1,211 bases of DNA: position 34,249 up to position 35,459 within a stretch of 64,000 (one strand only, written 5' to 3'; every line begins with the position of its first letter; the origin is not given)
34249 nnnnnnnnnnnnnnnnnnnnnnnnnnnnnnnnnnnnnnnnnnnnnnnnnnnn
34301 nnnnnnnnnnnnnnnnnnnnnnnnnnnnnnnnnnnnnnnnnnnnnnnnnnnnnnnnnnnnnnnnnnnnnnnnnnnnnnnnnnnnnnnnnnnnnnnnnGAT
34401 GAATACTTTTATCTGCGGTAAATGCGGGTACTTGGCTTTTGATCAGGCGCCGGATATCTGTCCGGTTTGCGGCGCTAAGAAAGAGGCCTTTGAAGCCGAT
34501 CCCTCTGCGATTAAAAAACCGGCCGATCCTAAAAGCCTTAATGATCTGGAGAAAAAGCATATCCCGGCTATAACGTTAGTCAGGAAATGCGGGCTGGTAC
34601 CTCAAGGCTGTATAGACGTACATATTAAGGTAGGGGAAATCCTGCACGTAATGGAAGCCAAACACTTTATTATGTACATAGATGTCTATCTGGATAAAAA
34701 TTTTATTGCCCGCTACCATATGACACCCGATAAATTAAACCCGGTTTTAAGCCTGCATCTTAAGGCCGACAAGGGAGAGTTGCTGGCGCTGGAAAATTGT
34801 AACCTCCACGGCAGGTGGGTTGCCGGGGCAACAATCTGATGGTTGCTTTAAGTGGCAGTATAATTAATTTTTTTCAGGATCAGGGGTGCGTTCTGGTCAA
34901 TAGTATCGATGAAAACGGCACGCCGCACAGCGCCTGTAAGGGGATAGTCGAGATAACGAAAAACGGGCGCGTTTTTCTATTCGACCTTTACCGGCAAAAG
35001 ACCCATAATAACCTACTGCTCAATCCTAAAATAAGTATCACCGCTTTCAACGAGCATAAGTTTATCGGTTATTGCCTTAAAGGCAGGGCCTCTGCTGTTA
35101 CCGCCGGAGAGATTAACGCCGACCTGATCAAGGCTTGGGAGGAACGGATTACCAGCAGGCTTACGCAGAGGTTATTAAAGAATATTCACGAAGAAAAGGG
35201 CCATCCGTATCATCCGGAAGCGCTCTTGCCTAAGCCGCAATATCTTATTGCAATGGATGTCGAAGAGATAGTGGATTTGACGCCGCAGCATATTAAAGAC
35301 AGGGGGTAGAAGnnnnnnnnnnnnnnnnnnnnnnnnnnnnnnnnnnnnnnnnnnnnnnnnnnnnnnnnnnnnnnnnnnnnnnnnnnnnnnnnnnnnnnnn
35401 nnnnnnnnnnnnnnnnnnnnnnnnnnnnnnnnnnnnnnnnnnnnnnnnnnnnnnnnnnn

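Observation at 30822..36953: Rrf2-regulated oxygen/ROS-detoxification island typical of strict anaerobes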

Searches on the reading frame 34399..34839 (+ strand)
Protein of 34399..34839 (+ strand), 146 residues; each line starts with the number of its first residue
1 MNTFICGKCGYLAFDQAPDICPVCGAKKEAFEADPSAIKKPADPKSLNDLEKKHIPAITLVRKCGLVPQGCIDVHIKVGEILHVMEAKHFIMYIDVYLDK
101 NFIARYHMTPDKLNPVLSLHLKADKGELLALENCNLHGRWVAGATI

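Call 3: search_protein_families(library=pfam, proteins=[window:34399-34839:+], max_evalue=0.01)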
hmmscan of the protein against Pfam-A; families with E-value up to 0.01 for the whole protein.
window:34399-34839:+ (146 aa): 4 families
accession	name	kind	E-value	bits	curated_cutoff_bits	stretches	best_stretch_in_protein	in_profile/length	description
PF01880.24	Desulfoferrodox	-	2.7e-18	66.8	22.2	1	49-141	4-96/98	Desulfoferrodoxin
PF21349.2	RUBY_RBDX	-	4.5e-10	39.2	26.5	1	5-32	2-30/30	Rubrerythrin, rubredoxin-like domain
PF14206.11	Cys_rich_CPCC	-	0.0017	18.5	24.5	1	6-48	3-48/75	Cysteine-rich CPCC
PF23458.2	DUF7130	-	0.0067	16.7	35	0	5-31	55-83/89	Domain of unknown function (DUF7130)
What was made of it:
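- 34399..34839 (+): Superoxide reductase with an N-terminal rubrerythrin-type rubredoxin-like domain, 146 aa. RUBY_RBDX + Desulfoferrodox (call 3).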

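Call 4: search_protein_families(library=ncbifam, proteins=[window:34399-34839:+], max_evalue=0.01)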
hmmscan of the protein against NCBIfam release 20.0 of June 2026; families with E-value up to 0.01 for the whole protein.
window:34399-34839:+ (146 aa): 5 families
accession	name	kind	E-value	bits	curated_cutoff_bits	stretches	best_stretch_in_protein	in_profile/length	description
TIGR00332.1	neela_ferrous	domain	3.6e-13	49.8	61.9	1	49-146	4-104/107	desulfoferrodoxin ferrous iron-binding domain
TIGR00320.1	dfx_rbo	equivalog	1.5e-09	38.1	146.9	1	67-142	53-124/125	desulfoferrodoxin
NF045767.1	RuberyRbr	equivalog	0.0015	18.6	200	1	3-33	158-189/194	rubrerythrin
NF045768.1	RubredRD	equivalog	0.0038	17.2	90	0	13-32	29-50/54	rubredoxin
NF045783.1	Nigrythrn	equivalog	0.0095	16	340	1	4-32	172-200/202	nigerythrin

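Call 26: search_solved_structures(query=window:34399-34839:+, max_evalue=0.01, show_alignments=2)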
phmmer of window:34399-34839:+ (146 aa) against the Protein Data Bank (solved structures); distinct sequences matched with E-value up to 0.01: 19.
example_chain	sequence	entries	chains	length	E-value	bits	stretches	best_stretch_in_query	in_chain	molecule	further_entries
3mps_A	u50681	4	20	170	1.2e-06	31.8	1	3-31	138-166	Rubrerythrin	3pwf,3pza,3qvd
1nnq_A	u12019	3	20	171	1.2e-06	31.7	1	3-31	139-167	Rubrerythrin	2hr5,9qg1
2ji1_A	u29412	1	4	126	2e-06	31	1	74-142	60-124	Desulfoferrodoxin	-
1vzg_A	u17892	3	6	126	2.4e-06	30.7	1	74-142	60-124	DESULFOFERRODOXIN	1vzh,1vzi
1dfx_A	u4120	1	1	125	6.6e-06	29.3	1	75-142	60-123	DESULFOFERRODOXIN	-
2ji2_A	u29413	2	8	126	1.3e-05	28.4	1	74-142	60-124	Desulfoferrodoxin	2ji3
4bff_A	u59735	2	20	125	2.5e-05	27.4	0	114-146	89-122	SUPEROXIDE REDUCTASE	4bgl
4bfk_A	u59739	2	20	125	2.6e-05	27.4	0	114-146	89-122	SUPEROXIDE REDUCTASE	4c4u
1y07_A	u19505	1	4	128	3e-05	27.2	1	72-141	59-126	desulfoferrodoxin (rbo)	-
4bfj_A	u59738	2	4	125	4.8e-05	26.5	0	114-146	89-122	SUPEROXIDE REDUCTASE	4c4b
4tpu_A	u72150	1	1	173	7.5e-05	25.9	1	5-32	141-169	Rubredoxin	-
1spw_A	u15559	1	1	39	8.6e-05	25.7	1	1-33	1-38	Rubredoxin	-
1do6_A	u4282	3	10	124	0.00014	25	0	115-143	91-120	SUPEROXIDE REDUCTASE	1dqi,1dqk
4brj_A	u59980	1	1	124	0.00052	23.2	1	52-143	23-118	DESULFOFERRODOXIN, FERROUS IRON-BINDING REGION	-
6gq8_A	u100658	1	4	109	0.0011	22.1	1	52-141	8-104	NEQ011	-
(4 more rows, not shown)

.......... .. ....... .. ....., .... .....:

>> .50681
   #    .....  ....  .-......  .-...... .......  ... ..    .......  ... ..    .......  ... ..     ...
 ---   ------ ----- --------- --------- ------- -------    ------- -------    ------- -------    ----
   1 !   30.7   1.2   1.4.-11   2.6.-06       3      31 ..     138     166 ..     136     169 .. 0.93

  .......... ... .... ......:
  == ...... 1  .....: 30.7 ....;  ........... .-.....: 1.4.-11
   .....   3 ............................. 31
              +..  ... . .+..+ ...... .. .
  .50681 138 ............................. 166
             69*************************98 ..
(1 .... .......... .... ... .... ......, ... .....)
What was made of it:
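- On Desulfoferrodoxin (2Fe-SOR): The N-terminus matches RUBY_RBDX (39 bits) and the rubrerythrin C-terminal domain of 3mps (calls 3, 26).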

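Call 45: find_homologous_proteins(query=window:34399-34839:+, max_evalue=0.00001)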
Query window:34399-34839:+ (146 aa): 285 proteins with E <= 0.00001 among 305 candidates; the best 120 are listed.
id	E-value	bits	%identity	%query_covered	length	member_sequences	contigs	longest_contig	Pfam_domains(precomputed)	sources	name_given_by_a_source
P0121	4.0e-96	337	100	100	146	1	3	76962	PF21349.3,PF01880.25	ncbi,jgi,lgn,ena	-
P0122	6.4e-80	284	82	100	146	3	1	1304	PF21349.3,PF01880.25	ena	-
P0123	4.0e-75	269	75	100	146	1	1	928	PF21349.3,PF01880.25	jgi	-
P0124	4.6e-74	265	75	100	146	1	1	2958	PF21349.3,PF01880.25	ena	-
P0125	5.7e-74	265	73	100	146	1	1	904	PF21349.3,PF01880.25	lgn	-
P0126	5.7e-74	265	73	100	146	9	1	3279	PF21349.3,PF01880.25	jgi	jgi:superoxide reductase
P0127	1.7e-73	263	75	100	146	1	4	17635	PF21349.3,PF01880.25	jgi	jgi:superoxide reductase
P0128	5.4e-73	262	72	100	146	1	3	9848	PF21349.3,PF01880.25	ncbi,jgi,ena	-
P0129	1.0e-72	261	77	97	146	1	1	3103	PF21349.3,PF01880.25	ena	-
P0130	1.2e-72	261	77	100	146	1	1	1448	PF21349.3,PF01880.25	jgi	jgi:desulfoferrodoxin-like iron-binding protein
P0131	1.4e-72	260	75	100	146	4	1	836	PF21349.3,PF01880.25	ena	-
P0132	1.4e-72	260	73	100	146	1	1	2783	PF21349.3,PF01880.25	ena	-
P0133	2.9e-72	259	75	100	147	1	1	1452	PF21349.3,PF01880.25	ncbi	-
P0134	4.2e-72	259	74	100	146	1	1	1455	PF21349.3,PF01880.25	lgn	-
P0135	5.2e-72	259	75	100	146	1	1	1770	PF21349.3,PF01880.25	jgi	jgi:superoxide reductase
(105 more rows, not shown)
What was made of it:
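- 34399..34839 (+): The 120 hits listed of 285 all have this architecture, and nearly every named one is from Omnitrophota (call 45).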

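Call 62: predict_structure(alignment_id=A4)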
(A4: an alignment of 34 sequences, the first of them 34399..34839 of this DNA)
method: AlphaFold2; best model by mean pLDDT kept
length: 146 residues; sequences in the alignment: 34
mean_pLDDT: 67.6   pTM: 0.62
mean pLDDT of the five models: 67.6, 63.6, 60.6, 58.3, 52.2
residues with pLDDT >= 90: 24; 70-90: 32; 50-70: 72; < 50: 18
segments of 3 or more residues with pLDDT < 50: 84-87, 133-139
pLDDT, mean of each block of 10 residues (from residue 1): 88 93 95 80 66 60 54 54 51 74 77 60 57 48 49
secondary structure, 60 per line:
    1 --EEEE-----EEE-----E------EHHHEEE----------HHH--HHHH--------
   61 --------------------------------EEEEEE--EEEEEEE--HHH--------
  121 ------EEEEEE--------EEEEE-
elements in order: E3-6 E12-14 E31-33 H49-52 E93-98 E101-107 E127-132 E141-145
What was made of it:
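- Tried and rejected: AlphaFold model of the SOR: the catalytic domain came out at pLDDT 50-60, so it was not used for a fold search (call 62).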

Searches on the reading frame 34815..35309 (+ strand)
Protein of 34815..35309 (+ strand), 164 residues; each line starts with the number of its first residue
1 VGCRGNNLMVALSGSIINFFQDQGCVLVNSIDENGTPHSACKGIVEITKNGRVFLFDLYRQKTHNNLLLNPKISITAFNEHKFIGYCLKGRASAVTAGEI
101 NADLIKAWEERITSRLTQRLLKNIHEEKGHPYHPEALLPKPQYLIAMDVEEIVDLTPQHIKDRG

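Call 3: search_protein_families(library=pfam, proteins=[window:34815-35309:+], max_evalue=0.01)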
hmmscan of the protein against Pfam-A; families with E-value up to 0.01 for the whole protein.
window:34815-35309:+ (164 aa): 1 family
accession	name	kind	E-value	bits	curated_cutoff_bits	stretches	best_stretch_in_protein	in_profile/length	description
PF01243.27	PNPOx_N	-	2.2e-10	41.4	28.1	1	19-116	8-97/120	Pyridoxamine 5'-phosphate oxidase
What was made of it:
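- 34839..35309 (+): PNPOx-like FMN-binding protein, 156 aa from ATG 34839. PNPOx_N, 41 bits (call 3).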

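Call 4: search_protein_families(library=ncbifam, proteins=[window:34815-35309:+], max_evalue=0.01)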
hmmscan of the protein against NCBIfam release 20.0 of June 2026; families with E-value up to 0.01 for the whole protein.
window:34815-35309:+ (164 aa): 0 families
